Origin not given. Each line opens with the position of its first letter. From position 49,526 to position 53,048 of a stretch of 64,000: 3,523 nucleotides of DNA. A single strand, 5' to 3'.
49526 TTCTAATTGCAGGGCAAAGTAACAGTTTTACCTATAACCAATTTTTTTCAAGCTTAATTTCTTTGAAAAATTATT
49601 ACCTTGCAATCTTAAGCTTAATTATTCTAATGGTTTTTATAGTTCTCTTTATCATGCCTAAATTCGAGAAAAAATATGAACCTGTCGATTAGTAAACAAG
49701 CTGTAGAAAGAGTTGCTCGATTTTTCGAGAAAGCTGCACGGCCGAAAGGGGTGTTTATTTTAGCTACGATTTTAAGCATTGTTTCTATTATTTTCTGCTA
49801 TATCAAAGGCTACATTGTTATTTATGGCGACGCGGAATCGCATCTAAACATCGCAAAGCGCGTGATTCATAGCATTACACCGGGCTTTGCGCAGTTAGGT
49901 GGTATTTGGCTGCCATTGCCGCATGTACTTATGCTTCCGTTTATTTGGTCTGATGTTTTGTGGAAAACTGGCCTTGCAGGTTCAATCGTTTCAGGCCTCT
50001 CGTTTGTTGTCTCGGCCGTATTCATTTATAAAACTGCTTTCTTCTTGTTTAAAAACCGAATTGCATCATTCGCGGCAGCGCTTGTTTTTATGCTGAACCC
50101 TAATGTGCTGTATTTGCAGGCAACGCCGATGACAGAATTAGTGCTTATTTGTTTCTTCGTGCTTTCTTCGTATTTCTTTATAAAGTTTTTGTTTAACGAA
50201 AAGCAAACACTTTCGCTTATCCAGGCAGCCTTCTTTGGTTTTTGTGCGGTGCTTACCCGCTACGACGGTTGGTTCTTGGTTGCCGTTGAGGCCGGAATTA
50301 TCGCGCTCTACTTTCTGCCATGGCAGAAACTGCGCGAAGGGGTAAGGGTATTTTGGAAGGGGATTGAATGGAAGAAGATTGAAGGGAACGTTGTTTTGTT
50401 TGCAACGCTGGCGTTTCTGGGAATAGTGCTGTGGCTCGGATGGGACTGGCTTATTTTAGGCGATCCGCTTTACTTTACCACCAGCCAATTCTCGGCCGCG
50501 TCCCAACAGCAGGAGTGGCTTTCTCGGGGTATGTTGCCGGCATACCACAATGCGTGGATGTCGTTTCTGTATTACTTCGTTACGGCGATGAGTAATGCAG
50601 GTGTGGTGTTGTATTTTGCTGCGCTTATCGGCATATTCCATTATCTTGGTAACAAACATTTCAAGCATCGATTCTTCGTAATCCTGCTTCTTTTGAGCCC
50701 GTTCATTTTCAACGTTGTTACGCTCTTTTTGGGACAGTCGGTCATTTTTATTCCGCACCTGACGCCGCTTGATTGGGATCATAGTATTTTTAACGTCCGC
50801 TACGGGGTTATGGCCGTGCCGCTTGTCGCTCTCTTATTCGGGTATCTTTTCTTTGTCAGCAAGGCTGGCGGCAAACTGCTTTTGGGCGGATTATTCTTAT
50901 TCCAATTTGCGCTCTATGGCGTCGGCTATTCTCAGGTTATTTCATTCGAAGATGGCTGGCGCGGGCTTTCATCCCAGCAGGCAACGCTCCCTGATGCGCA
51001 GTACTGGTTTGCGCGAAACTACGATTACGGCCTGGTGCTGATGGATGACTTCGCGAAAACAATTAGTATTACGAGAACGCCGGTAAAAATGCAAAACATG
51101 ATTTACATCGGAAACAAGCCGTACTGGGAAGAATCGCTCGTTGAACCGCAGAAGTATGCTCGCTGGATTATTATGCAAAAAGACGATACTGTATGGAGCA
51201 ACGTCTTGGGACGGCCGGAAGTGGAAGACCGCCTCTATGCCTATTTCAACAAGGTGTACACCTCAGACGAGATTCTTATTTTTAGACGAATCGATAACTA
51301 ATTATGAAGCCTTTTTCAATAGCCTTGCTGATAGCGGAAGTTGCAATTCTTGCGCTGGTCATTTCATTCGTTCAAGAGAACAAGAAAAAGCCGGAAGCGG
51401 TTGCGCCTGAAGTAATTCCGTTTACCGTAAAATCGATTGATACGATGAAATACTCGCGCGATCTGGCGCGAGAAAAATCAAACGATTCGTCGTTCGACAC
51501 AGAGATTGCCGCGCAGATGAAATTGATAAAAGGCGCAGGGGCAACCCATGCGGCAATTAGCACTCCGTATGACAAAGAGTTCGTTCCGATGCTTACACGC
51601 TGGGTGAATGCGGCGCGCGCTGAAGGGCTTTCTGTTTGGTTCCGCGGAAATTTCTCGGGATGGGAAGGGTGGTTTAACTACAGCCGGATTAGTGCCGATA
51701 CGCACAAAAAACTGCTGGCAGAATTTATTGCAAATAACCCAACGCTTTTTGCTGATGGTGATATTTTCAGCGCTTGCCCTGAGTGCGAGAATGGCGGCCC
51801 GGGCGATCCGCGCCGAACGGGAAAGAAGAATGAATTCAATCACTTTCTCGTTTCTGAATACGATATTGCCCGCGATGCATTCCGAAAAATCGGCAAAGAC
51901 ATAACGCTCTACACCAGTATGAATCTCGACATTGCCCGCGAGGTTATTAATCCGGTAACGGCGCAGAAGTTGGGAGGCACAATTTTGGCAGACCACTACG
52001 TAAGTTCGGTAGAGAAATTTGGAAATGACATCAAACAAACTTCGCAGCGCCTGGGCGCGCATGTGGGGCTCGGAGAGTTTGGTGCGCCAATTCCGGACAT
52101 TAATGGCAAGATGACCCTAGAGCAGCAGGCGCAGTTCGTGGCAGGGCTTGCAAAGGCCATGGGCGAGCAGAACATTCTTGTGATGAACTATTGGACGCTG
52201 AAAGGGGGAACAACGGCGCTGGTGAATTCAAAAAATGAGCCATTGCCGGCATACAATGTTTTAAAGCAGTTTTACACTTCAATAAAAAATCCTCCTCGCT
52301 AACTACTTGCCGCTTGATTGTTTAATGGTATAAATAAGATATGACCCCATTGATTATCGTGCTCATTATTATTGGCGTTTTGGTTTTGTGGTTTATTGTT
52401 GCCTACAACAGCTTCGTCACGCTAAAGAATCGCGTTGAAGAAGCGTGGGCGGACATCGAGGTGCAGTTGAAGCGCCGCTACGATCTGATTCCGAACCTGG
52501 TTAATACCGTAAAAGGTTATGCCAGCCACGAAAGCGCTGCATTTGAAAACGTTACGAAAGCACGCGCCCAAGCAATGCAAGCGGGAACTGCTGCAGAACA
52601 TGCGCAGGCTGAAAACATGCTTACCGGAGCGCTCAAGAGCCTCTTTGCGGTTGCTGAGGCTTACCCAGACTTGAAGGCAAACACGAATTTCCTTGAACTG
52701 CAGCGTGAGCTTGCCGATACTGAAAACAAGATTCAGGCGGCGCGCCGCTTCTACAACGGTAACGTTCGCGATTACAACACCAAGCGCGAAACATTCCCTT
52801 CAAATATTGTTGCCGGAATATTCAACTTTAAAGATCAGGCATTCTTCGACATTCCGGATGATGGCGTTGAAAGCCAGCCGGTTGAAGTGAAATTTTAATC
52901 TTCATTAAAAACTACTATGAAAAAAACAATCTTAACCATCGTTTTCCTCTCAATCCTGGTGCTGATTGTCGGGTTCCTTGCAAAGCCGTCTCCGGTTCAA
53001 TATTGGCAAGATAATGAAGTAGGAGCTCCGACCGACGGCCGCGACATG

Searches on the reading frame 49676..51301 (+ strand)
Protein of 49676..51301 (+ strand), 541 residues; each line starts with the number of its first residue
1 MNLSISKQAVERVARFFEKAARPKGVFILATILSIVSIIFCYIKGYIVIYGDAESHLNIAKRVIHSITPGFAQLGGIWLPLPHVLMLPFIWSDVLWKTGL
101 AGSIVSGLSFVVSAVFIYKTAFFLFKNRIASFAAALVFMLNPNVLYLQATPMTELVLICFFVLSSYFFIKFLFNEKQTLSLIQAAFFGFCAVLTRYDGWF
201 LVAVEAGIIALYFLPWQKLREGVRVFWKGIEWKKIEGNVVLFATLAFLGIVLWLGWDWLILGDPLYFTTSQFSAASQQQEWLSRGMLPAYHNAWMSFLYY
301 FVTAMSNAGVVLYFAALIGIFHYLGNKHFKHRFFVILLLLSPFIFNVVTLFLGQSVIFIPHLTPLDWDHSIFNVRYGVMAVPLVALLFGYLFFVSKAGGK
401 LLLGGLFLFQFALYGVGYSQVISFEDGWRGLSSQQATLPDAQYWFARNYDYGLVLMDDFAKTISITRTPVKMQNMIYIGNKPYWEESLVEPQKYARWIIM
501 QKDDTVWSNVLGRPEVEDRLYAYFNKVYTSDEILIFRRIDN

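Call 8: search_protein_families(library=pfam, proteins=[window:49676-51301:+], max_evalue=0.001)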
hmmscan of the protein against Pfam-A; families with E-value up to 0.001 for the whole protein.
window:49676-51301:+ (541 aa): 0 families

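Call 32: search_protein_families(library=pfam, proteins=[window:49676-51301:+], max_evalue=1)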
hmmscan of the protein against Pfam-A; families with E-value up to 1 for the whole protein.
window:49676-51301:+ (541 aa): 0 families

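Call 38: search_protein_families(library=ncbifam, proteins=[window:49676-51301:+], max_evalue=0.01)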
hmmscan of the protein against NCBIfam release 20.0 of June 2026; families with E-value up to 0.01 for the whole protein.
window:49676-51301:+ (541 aa): 0 families

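Call 40: find_homologous_proteins(query=window:49676-51298:+, max_evalue=0.00001)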
Query window:49676-51298:+ (541 aa): 1334 proteins with E <= 0.00001 among 8000 candidates; the best 120 are listed.
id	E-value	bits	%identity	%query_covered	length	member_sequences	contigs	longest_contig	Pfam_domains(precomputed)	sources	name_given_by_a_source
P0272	0.0e+0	1219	100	100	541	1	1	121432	-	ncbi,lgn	-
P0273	2.0e-263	894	71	100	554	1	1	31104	-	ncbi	-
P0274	1.3e-230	786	63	100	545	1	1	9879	-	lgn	-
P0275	3.2e-220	751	61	100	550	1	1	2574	PF13231.13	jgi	jgi:hypothetical protein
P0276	1.0e-214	733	62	91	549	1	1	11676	-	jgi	jgi:hypothetical protein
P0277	4.3e-214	731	60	100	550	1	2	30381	PF13231.13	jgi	jgi:hypothetical protein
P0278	8.2e-214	730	57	99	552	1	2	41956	PF13231.13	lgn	-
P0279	2.0e-213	729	59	99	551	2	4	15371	-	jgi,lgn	jgi:hypothetical protein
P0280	1.1e-211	723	61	99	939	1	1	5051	-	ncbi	-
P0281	2.1e-211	722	60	99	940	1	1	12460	PF13620.13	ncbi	-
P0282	1.2e-210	720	60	100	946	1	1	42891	PF13715.13,PF13620.13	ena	-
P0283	2.1e-210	719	60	99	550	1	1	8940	PF13231.13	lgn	-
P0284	5.0e-210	718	58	99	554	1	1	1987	PF13231.13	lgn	-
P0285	7.1e-210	717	60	99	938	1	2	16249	PF13620.13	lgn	-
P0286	9.8e-209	713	59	100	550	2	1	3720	-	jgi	jgi:hypothetical protein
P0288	5.0e-208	711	58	100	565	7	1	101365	PF13231.13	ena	-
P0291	2.1e-207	709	58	100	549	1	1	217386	PF13231.13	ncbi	-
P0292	2.1e-207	709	56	100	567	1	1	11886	PF13231.13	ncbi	-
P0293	3.6e-207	708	57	100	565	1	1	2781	PF13231.13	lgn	-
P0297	1.4e-206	706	57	99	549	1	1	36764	PF13231.13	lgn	-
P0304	1.8e-205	703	58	99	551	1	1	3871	PF13231.13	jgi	-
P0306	5.2e-205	701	58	100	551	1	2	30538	PF13231.13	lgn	-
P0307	8.1e-204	697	56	99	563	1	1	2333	PF13231.13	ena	-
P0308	1.2e-203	697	59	100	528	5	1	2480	PF13231.13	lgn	-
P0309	3.2e-203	695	55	99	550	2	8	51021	PF13231.13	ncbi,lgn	-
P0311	4.0e-203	695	55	99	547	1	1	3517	PF13231.13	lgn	-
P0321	6.6e-201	688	58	100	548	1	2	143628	PF13231.13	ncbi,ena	-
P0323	1.1e-200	687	56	99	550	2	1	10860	PF13231.13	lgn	-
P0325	1.2e-200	687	56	99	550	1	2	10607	PF13231.13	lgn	-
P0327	1.5e-200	686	57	99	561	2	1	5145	PF13231.13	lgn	-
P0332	4.4e-200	685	60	95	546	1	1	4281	PF13231.13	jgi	jgi:hypothetical protein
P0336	1.3e-199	683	56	99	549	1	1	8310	PF13231.13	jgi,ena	-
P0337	1.5e-199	683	58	98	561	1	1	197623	PF13231.13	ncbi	ncbi:MAG: glycosyltransferase family 39 protein [Minisyncoccota bacterium]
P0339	1.9e-199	683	56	99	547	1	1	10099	PF13231.13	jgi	jgi:hypothetical protein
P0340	2.3e-199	682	56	100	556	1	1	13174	PF13231.13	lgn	-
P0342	5.2e-199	681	56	99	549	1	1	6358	PF13231.13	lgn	-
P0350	8.0e-198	677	59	95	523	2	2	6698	PF13231.13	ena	-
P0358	5.9e-197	674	60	91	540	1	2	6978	PF13231.13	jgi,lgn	-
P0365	1.0e-196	674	57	99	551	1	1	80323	PF13231.13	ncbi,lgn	-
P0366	1.7e-196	673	56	99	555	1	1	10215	PF13231.13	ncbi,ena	-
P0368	1.8e-196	673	61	95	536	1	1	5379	PF13231.13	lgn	-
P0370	2.7e-196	672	60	96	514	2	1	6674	PF13231.13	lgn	-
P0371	5.7e-196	671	56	99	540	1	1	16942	PF13231.13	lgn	-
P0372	8.0e-196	671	57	100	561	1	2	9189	PF13231.13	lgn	-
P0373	9.2e-196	671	60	96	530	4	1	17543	PF13231.13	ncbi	-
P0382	3.5e-195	669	58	97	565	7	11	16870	PF13231.13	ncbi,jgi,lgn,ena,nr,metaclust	ncbi:MAG: Glycosyl transferase family 2 [Parcubacteria group bacterium GW2011_GWA2_51_12]|nr:MAG: Gl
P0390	8.3e-195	667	57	99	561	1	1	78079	PF13231.13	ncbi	ncbi:MAG: glycosyltransferase family 39 protein [Minisyncoccota bacterium]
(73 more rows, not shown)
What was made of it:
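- On GT-C, GT39/PMT_2-like (partner gene 49676-51301): Many homologues carry PF13231 and a few are named GT39 (call 40).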

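Call 80: search_solved_structures(query=A5, max_evalue=1)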
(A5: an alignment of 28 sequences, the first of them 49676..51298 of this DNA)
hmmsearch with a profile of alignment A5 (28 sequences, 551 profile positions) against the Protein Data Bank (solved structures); distinct sequences matched with E-value up to 1: 0.
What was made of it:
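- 49676..51301 (+): GT39/PMT_2-like polytopic membrane protein (541 aa), the most conserved partner; invariant first-loop Y-G-D52-x-E54-S-H-L-N motif. No PDB sequence match (call 80).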

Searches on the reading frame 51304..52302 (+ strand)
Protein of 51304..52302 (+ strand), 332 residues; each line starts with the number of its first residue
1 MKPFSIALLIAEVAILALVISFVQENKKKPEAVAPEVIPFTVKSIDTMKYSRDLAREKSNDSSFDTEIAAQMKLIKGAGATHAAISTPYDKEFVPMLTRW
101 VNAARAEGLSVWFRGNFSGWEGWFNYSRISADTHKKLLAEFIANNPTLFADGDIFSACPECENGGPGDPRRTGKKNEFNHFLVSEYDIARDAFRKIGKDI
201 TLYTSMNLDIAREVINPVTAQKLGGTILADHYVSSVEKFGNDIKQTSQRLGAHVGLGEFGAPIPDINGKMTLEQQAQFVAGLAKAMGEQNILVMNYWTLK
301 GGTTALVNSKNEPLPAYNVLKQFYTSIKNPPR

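Call 8: search_protein_families(library=pfam, proteins=[window:51304-52302:+], max_evalue=0.001)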
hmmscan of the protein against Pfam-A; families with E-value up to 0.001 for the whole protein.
window:51304-52302:+ (332 aa): 0 families

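Call 32: search_protein_families(library=pfam, proteins=[window:51304-52302:+], max_evalue=1)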
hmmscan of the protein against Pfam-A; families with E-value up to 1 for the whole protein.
window:51304-52302:+ (332 aa): 1 family
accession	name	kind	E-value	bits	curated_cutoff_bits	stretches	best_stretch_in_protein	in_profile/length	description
PF07643.16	DUF1598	-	0.24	12.1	25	1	265-294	19-48/84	Protein of unknown function (DUF1598)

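Call 38: search_protein_families(library=ncbifam, proteins=[window:51304-52302:+], max_evalue=0.01)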
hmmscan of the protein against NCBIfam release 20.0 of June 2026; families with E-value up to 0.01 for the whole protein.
window:51304-52302:+ (332 aa): 0 families

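Call 57: search_solved_structures(query=A3, max_evalue=1)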
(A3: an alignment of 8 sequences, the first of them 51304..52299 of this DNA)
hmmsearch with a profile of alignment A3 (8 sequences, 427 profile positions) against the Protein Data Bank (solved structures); distinct sequences matched with E-value up to 1: 4.
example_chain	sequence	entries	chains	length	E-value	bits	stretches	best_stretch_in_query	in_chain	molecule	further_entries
9hfj_A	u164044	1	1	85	0.00039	22.7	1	333-406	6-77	SusC homolog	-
8aa4_A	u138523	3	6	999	0.0059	18.9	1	328-412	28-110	SusC homolog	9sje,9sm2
8g4k_A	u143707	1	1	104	0.26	13.4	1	173-230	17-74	5HCS_TGFBR2_1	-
6sli_B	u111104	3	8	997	0.62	12.2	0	335-409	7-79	RagA protein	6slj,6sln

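Call 58: search_protein_families(library=pfam, alignment_id=A3, max_evalue=0.1)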
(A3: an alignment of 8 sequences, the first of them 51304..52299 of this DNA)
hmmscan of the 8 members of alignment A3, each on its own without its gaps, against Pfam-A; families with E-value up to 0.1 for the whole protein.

A. member 1, window:51304-52299:+ (332 aa): 0 families

B. families by the number of members that match (of 8 scanned): 6 families
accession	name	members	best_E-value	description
PF13620.12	CarboxypepD_reg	5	4.2e-10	Carboxypeptidase regulatory-like domain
PF13715.12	CarbopepD_reg_2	4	4.9e-08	CarboxypepD_reg-like domain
PF11790.14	Glyco_hydro_cc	2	0.07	Glycosyl hydrolase catalytic core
PF24151.2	ArlX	1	0.00042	ArlX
PF16371.11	MetallophosN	1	0.013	N terminal of Calcineurin-like phosphoesterase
PF25020.1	TTR_TEN1-4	1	0.072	Teneurin TTR-like domain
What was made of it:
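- GT39-like homologues carry PF13231, and about 940-aa versions appear (from length and domains) to be fused to an unk332-like part: calls 40, 58.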

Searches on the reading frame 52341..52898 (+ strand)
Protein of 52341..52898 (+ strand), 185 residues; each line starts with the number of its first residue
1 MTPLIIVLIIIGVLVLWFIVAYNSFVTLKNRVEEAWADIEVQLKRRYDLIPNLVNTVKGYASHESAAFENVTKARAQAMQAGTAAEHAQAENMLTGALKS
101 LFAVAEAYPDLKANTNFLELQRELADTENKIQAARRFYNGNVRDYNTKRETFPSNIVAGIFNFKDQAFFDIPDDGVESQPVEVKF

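Call 32: search_protein_families(library=pfam, proteins=[window:52341-52898:+], max_evalue=1)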
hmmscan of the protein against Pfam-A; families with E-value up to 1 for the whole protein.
window:52341-52898:+ (185 aa): 3 families
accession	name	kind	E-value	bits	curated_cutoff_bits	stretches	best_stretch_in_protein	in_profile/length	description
PF04011.17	LemA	-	5.6e-63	211.7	26.2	1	35-185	1-149/149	LemA family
PF04437.19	RINT1_TIP1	-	0.083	12.2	30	1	65-135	224-299/514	RINT-1/TIP-1 family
PF15537.11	Ntox43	-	0.095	13.1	25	1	74-117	4-47/127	Bacterial toxin 43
